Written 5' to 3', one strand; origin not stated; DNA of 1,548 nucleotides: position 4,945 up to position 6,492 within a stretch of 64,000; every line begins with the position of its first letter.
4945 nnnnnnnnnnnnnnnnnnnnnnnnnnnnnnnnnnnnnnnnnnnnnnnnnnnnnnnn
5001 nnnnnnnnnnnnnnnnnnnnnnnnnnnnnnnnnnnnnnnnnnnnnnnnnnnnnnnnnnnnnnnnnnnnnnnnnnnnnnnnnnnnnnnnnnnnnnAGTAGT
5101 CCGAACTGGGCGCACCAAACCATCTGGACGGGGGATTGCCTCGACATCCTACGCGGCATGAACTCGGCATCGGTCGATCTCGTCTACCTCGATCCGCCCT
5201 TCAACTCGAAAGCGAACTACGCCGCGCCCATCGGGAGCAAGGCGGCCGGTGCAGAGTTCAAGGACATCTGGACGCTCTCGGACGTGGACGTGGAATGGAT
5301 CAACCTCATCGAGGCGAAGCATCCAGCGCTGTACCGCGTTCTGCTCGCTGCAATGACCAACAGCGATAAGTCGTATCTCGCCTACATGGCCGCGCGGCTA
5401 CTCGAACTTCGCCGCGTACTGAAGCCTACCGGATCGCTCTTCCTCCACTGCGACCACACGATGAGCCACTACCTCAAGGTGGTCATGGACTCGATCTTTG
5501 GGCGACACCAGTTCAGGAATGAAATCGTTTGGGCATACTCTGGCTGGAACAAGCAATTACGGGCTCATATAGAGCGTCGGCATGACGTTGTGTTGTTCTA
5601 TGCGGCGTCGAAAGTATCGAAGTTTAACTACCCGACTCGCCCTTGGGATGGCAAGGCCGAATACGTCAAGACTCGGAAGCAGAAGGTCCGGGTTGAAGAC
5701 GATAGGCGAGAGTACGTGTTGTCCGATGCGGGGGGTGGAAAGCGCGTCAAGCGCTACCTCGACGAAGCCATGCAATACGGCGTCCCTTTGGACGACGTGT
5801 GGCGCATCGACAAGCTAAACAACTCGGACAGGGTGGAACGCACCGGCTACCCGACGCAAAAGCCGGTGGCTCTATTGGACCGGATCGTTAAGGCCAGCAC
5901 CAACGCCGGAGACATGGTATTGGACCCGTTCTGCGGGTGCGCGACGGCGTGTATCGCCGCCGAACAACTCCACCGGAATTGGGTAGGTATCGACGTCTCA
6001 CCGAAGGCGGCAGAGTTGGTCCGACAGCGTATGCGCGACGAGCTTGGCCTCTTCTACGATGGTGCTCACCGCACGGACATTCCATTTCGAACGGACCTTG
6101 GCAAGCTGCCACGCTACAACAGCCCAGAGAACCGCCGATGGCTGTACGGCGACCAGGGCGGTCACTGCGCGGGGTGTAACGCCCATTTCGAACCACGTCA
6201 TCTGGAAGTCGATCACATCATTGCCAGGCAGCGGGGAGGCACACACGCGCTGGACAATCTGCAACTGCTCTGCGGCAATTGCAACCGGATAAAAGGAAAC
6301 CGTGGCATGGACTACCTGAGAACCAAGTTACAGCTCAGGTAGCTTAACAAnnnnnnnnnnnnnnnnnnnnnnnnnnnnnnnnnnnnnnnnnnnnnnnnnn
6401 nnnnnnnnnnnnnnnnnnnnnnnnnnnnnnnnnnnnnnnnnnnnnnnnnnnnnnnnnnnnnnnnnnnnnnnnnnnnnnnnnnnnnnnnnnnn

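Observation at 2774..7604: Transposon insertion splits a type II NADH dehydrogenase that was originally fused to a C-terminal cyclic-nucleotide-binding domain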

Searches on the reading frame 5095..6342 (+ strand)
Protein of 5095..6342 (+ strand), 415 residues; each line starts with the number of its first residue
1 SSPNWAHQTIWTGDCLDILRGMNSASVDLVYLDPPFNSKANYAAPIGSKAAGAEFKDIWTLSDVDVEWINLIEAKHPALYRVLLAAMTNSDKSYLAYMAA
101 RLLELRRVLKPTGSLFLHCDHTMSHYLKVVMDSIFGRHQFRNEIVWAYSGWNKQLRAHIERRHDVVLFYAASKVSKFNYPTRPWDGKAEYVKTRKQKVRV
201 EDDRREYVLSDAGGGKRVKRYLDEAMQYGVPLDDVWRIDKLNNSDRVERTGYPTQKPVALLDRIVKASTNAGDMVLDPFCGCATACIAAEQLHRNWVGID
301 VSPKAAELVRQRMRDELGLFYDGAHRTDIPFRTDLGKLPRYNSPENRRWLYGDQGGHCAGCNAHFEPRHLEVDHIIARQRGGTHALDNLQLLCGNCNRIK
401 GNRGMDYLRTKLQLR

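Call 4: search_protein_families(library=pfam, proteins=[window:5095-6342:+], max_evalue=0.01)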
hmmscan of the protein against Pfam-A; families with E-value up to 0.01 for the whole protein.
window:5095-6342:+ (415 aa): 9 families
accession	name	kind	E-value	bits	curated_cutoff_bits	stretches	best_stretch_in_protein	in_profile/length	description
PF01555.25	N6_N4_Mtase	-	2.7e-44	152.2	26.7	1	27-309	1-219/221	DNA methylase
PF01844.29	HNH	-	2.8e-13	50.2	21.4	1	358-403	1-47/47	HNH endonuclease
PF14279.12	HNH_5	-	5.1e-10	39.6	27.5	1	358-409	1-52/56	HNH endonuclease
PF02945.21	Endonuclease_7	-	3.7e-05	24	23.6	1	340-403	7-66/82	Recombination endonuclease VII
PF08241.18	Methyltransf_11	-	0.0018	19.3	21.2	0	280-331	5-56/95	Methyltransferase domain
PF13649.12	Methyltransf_25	-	0.0018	19.3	27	0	275-316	1-44/97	Methyltransferase domain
PF13847.12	Methyltransf_31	-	0.0023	18.1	27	0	271-314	3-49/145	Methyltransferase domain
PF02086.21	MethyltransfD12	-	0.0044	17.2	22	0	22-42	171-194/253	D12 class N6 adenine-specific DNA methyltransferase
PF03602.21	Cons_hypoth95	-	0.0078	16.3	24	0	18-41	104-128/182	Conserved hypothetical protein 95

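Call 5: search_protein_families(library=ncbifam, proteins=[window:5095-6342:+], max_evalue=0.01)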
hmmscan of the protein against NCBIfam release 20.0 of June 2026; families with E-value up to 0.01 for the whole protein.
window:5095-6342:+ (415 aa): 8 families
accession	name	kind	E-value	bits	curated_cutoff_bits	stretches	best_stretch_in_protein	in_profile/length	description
NF008572.0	PRK11524.1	equivalog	2.4e-27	95.8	292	2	248-305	191-248/294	adenine-specific DNA-methyltransferase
NF050803.1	DnaMtaseCcrMCaul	equivalog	7.6e-25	87.6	830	2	249-315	183-249/350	adenine-specific DNA-methyltransferase CcrM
NF010253.0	PRK13699.1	subfamily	1.9e-13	50.6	244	1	250-312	142-204/226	DNA methyltransferase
NF040563.1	guided_IscB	equivalog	8.3e-10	38.3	175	1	354-407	191-242/314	RNA-guided endonuclease IscB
NF049971.1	CRISPR_Cas9d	exception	1.3e-05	24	375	1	349-403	539-596/986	type II CRISPR RNA-guided endonuclease Cas9d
TIGR01865.2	cas_Csn1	equivalog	0.0029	15.9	100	1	346-403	564-627/1070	type II CRISPR RNA-guided endonuclease Cas9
NF045667.1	MTase_DVU1556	equivalog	0.0063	16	155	0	262-332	12-81/213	DVU_1556 family methyltransferase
NF043040.1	corrin_prot_MT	hypoth_equivalog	0.0089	15.5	180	0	260-315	30-85/216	corrinoid protein-associated methyltransferase CpaM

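Call 44: search_protein_families(library=padloc, proteins=[window:5095-6342:+], max_evalue=0.001)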
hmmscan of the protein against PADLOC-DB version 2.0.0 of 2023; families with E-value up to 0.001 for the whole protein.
window:5095-6342:+ (415 aa): 69 families (the best 25 are shown)
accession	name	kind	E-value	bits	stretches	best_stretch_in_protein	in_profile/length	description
PDLC03339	MTase_II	-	1.2e-66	223.1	2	92-315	58-273/399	Type II methyltransferase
PDLC03300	MTase_II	-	1.7e-48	163.3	2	7-178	11-168/302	Type II methyltransferase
PDLC03354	MTase_II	-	2.7e-44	149.8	2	203-316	281-385/425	Type II methyltransferase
PDLC03371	MTase_II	-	3.4e-37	126.4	1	8-315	11-254/260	Type II methyltransferase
PDLC03299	MTase_II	-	1e-36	125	2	88-314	56-258/296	Type II methyltransferase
PDLC03633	MTase_III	-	5.7e-30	102.6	1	24-315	97-355/616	Type III methyltransferase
PDLC03636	MTase_III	-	3.5e-29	100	2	94-179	96-182/575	Type III methyltransferase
PDLC03265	MTase_II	-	4.3e-29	100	2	89-148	68-124/333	Type II methyltransferase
PDLC03216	MTase_II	-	5.5e-26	89.4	2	237-315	175-257/364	Type II methyltransferase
PDLC03635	MTase_III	-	6.6e-26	89.2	2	92-189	266-367/708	Type III methyltransferase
PDLC03644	MTase_III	-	7.9e-26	88.9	2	92-216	107-227/542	Type III methyltransferase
PDLC03638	MTase_III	-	9e-26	88.4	2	203-324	579-688/816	Type III methyltransferase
PDLC03738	oMTase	-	5.1e-25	86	2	252-314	204-266/376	orphan methyltransferase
PDLC03238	MTase_II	-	1.5e-24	84.8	2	89-313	166-363/428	Type II methyltransferase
PDLC03320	MTase_II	-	5.7e-24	82.8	1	229-314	191-275/289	Type II methyltransferase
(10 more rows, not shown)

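Call 45: search_protein_families(library=phrogs, proteins=[window:5095-6342:+], max_evalue=0.001)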
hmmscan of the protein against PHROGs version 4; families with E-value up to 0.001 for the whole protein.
window:5095-6342:+ (415 aa): 30 families (the best 25 are shown)
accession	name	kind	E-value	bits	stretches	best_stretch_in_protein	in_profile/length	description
phrog_67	-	other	8.3e-60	204.7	1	9-324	125-354/743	DNA methyltransferase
phrog_498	-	other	4.8e-20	72.6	1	18-316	214-423/633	DNA methyltransferase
phrog_3008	-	other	4.5e-17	63.1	1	247-317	145-215/244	DNA methyltransferase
phrog_2118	-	DNA, RNA and nucleotide metabolism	1e-15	59.1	1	343-413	164-234/301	HNH endonuclease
phrog_6025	-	other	2.3e-13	51.2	2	89-154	53-116/192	DNA methyltransferase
phrog_1035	-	DNA, RNA and nucleotide metabolism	4.1e-13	50.8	1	349-403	151-213/271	endonuclease VII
phrog_23085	-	unknown function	6.3e-12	46.3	1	235-312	28-104/138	-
phrog_18293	-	other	1.4e-11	45.4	1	245-313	39-107/119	methyltransferase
phrog_333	-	DNA, RNA and nucleotide metabolism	2.6e-10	41.6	1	344-403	22-81/138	HNH endonuclease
phrog_338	-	DNA, RNA and nucleotide metabolism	5.3e-10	40.2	1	351-403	203-262/340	HNH endonuclease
phrog_6050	-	DNA, RNA and nucleotide metabolism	5.9e-10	39.5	1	345-403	301-360/402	HNH endonuclease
phrog_23148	-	unknown function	6.1e-10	40.4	1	247-315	80-148/165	-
phrog_6952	-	other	7.6e-10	39.9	1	216-303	84-165/181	DNA methyltransferase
phrog_589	-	DNA, RNA and nucleotide metabolism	8.2e-10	39.7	1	350-404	86-142/179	HNH endonuclease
phrog_2214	-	DNA, RNA and nucleotide metabolism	1.2e-09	38.8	1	347-409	185-246/429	HNH endonuclease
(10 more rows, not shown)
